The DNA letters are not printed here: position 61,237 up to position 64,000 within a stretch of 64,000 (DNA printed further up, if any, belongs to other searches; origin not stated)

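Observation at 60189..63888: Translationally coupled AAA+ ATPase + cytoplasmic S8 subtilase pair on a mobile island: candidate defence or abortive-infection module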

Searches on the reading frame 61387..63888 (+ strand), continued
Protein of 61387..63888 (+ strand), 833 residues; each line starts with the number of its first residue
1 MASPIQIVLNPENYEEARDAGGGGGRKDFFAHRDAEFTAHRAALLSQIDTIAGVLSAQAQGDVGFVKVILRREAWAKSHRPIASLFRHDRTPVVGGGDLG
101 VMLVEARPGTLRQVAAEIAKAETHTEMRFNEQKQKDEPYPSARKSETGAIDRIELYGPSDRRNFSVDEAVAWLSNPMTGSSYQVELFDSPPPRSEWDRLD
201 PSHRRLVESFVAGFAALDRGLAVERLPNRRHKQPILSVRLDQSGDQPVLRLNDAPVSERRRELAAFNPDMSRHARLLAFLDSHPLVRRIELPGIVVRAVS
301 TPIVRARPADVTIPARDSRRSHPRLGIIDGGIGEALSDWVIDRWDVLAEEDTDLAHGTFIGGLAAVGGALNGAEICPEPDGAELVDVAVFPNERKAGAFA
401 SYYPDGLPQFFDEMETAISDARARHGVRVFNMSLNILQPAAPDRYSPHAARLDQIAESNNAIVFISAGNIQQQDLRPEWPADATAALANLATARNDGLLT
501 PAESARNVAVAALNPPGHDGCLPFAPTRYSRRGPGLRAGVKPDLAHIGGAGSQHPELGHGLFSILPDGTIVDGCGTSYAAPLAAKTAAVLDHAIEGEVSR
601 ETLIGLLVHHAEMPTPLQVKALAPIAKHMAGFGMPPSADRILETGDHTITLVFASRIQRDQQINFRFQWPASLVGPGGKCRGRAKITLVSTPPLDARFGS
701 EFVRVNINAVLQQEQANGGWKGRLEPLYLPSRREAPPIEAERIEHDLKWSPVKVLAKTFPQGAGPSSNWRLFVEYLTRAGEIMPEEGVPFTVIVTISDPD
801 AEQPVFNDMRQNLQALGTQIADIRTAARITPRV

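Call 70: search_protein_families(library=pfam, alignment_id=A6, max_evalue=0.00001)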
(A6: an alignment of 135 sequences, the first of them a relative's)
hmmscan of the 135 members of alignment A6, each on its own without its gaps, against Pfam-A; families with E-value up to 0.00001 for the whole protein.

A. member 1, L038:3805-5874:+ (689 aa): 3 families
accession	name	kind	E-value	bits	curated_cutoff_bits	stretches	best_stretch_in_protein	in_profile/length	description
PF02534.20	T4SS-DNA_transf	-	1.7e-102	344.2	20.1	1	139-584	1-458/468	Type IV secretory system Conjugative DNA transfer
PF10412.15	TrwB_AAD_bind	-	1.4e-29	103.7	20.5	1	199-564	44-381/387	Type IV secretion-system coupling protein DNA-binding domain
PF12696.13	TraG-D_C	-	1.5e-28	99.6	22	1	429-550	1-125/126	TraM recognition site of TraD and TraG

B. families by the number of members that match (of 135 scanned): 139 families (the first 25 are shown)
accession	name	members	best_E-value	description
PF13560.12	HTH_31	6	8.8e-15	Helix-turn-helix domain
PF13304.12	AAA_21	5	2e-22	AAA domain, putative AbiEii toxin, Type IV TA system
PF00005.33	ABC_tran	4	1.3e-45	ABC transporter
PF02463.25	SMC_N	4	8.9e-16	RecF/RecN/SMC N terminal domain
PF01381.28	HTH_3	4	1.6e-13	Helix-turn-helix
PF00580.27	UvrD-helicase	3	4.2e-52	UvrD/REP helicase N-terminal domain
PF00589.27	Phage_integrase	3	3.2e-23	Phage integrase family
PF13361.12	UvrD_C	3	8e-21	UvrD-like helicase C-terminal domain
PF13175.12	AAA_15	3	1.6e-18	AAA ATPase domain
PF13245.12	AAA_19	3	1.5e-14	AAA domain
PF01527.26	HTH_Tnp_1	3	1.1e-13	Transposase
PF13476.12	AAA_23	3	1.1e-08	AAA domain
PF13538.12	UvrD_C_2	3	8.4e-07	UvrD-like helicase C-terminal domain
PF14082.12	SduA_C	2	2.5e-30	Shedu protein SduA, C-terminal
PF00239.26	Resolvase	2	2e-26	Resolvase, N terminal domain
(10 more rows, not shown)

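Call 71: search_protein_families(library=padloc, alignment_id=A6, max_evalue=1e-10)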
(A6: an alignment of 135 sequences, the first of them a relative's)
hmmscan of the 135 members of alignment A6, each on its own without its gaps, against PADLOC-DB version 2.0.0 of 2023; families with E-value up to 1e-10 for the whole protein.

A. member 1, L038:3805-5874:+ (689 aa): 0 families

B. families by the number of members that match (of 135 scanned): 259 families (the first 25 are shown)
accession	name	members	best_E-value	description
PDLC04135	mad3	6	1.6e-52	mads_3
PDLC02980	AriA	4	2.2e-25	-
PDLC04140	mad8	4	5.5e-18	mads_8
PDLC03802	RTasHel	3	1.3e-52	DRT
PDLC00114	GajB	3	4.5e-40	UrvD helicase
PDLC00117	GajB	3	2.9e-37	UrvD helicase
PDLC00132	GajB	3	2.4e-34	UrvD helicase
PDLC00104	GajB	3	8.3e-24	UrvD helicase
PDLC00090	GajA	2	1.7e-246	AAA ATPase domain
PDLC00103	GajB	2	1.9e-229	UrvD helicase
PDLC00134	GajB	2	4.9e-149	UrvD helicase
PDLC00097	GajA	2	2.4e-146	AAA ATPase domain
PDLC00061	GajA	2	1.5e-139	AAA ATPase domain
PDLC03963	SoFic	2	4.5e-121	-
PDLC00394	SduA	2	6.3e-95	DUF4263 domain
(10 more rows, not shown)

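Call 72: find_encoding_contigs(protein=P0435, flank=4000, max_places=1)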
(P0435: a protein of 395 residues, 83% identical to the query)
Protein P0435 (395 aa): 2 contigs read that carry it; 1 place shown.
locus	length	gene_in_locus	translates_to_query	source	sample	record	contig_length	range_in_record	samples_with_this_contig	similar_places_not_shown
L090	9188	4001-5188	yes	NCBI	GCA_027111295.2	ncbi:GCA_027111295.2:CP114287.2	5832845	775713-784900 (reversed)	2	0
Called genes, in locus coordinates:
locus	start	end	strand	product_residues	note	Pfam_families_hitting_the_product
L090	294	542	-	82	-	-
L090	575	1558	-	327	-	PF04613:LpxD, PF25084:LbH_EIF2B, PF25087:GMPPB_C, PF14602:Hexapep_2 (faint), PF00132:Hexapep, PF25084:LbH_EIF2B (weak), PF25087:GMPPB_C (weak), PF00132:Hexapep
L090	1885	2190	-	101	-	PF00076:RRM_1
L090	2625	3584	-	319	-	PF02518:HATPase_c, PF00072:Response_reg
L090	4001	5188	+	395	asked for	PF00004:AAA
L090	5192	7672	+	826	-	PF00082:Peptidase_S8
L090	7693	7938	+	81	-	PF09954:DUF2188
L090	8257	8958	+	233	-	PF14452:Multi_ubiq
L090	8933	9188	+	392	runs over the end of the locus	PF20590:DUF6791, PF00899:ThiF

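Call 73: find_encoding_contigs(protein=P0449, flank=4000, max_places=1)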
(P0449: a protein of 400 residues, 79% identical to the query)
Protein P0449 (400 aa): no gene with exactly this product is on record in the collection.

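Call 74: find_encoding_contigs(protein=P0480, flank=4000, max_places=1)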
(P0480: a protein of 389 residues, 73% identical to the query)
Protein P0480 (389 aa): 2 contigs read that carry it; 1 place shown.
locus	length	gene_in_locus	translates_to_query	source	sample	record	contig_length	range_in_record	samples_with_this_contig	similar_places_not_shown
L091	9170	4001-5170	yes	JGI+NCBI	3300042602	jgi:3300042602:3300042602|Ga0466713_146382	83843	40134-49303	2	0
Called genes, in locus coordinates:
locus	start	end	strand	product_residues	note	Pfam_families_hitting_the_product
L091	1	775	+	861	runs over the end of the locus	-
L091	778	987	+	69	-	-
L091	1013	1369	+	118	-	-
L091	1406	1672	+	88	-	PF00216:Bac_DNA_binding, PF18291:HU-HIG, PF14908:HU-CCDC81_euk_1 (weak)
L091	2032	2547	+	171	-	-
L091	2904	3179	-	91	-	-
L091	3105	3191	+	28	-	-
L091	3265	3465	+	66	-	-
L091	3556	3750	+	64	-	-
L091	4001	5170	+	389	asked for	PF00004:AAA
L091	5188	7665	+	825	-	PF00082:Peptidase_S8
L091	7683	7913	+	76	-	PF09954:DUF2188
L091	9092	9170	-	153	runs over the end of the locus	PF02899:Phage_int_SAM_1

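Call 75: find_encoding_contigs(protein=P0496, flank=4000, max_places=1)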
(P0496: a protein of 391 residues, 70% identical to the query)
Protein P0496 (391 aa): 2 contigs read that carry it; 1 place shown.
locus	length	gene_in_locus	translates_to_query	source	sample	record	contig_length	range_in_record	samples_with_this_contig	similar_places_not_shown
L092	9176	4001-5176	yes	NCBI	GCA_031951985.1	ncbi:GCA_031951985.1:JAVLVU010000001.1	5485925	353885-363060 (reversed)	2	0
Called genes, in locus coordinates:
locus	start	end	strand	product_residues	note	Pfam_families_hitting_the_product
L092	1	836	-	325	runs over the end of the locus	-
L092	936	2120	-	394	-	-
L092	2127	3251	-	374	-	-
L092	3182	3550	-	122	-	PF18862:ApeA_NTD1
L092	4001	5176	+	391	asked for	PF00004:AAA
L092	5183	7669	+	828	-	PF00082:Peptidase_S8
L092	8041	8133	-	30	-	-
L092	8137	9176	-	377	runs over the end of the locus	-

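Call 78: search_protein_families(library=padloc, proteins=[L001:8196-8510:+, L001:8990-11044:+, L090:7693-7938:+, L090:4001-5188:+, L090:5192-7672:+], max_evalue=0.01)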
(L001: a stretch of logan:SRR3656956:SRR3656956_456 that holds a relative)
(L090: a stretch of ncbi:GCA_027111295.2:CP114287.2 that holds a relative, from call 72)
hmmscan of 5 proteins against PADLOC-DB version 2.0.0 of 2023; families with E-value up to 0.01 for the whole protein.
L001:8196-8510:+ (104 aa): 3 families
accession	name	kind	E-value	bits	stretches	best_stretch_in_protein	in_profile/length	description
PDLC00204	HamC2|HamC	-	7.4e-11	40.2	1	1-100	1-101/182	DUF3223 domain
PDLC00202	HamC2|HamC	-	7.5e-09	33.3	1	1-101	1-105/245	DUF3223 domain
PDLC00203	HamC2|HamC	-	2e-07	29.5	1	3-99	5-96/99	DUF3223 domain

L001:8990-11044:+ (684 aa): 0 families

L090:7693-7938:+ (81 aa): 2 families
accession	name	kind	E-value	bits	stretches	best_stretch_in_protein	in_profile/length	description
PDLC04941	PDC-S16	-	2.5e-16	58.2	1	1-77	1-74/75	-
PDLC04942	PDC-S16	-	2.9e-15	54.7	1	1-76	1-73/75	-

L090:4001-5188:+ (395 aa): 10 families
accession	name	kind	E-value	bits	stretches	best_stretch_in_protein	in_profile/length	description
PDLC02195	IetA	-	2.6e-161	535.4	1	3-390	2-392/395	-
PDLC02196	IetA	-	4e-93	310.8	1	4-388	3-370/374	-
PDLC04232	IetA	-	2.4e-57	192.8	1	80-330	61-311/330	-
PDLC04231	IetA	-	1.3e-33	114.9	1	120-268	100-248/262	-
PDLC00914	TRIP13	-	2.3e-16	58.1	1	140-294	74-245/302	TRIP13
PDLC00915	TRIP13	-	1.3e-15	55.6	1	140-285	66-229/302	TRIP13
PDLC04140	mad8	-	0.00032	18.3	1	136-180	26-76/314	mads_8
PDLC03838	DolB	-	0.0007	16.9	1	141-207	170-241/375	-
PDLC04606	PDC-M37B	-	0.0036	14.5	1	118-162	155-199/390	-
PDLC05035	PDC-S53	-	0.0045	13.1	1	140-159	513-532/900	-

L090:5192-7672:+ (826 aa): 8 families
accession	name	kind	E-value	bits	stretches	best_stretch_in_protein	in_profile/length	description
PDLC02199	IetS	-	0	1041.4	1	1-825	1-825/826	-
PDLC02197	IetS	-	7.7e-123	409.3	2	258-822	195-747/749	-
PDLC02200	IetS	-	1.1e-85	286.4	2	311-824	260-778/780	-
PDLC02201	IetS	-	9.2e-71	237.1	3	276-730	212-648/781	-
PDLC02202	IetS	-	6e-66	221.2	2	280-819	258-773/780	-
PDLC02198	IetS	-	2.6e-14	50.1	1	277-629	211-601/795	-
PDLC04233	IetS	-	8.9e-14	48.5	1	413-581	408-595/855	-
PDLC04234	IetS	-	5e-05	19.7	1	418-495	415-490/656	-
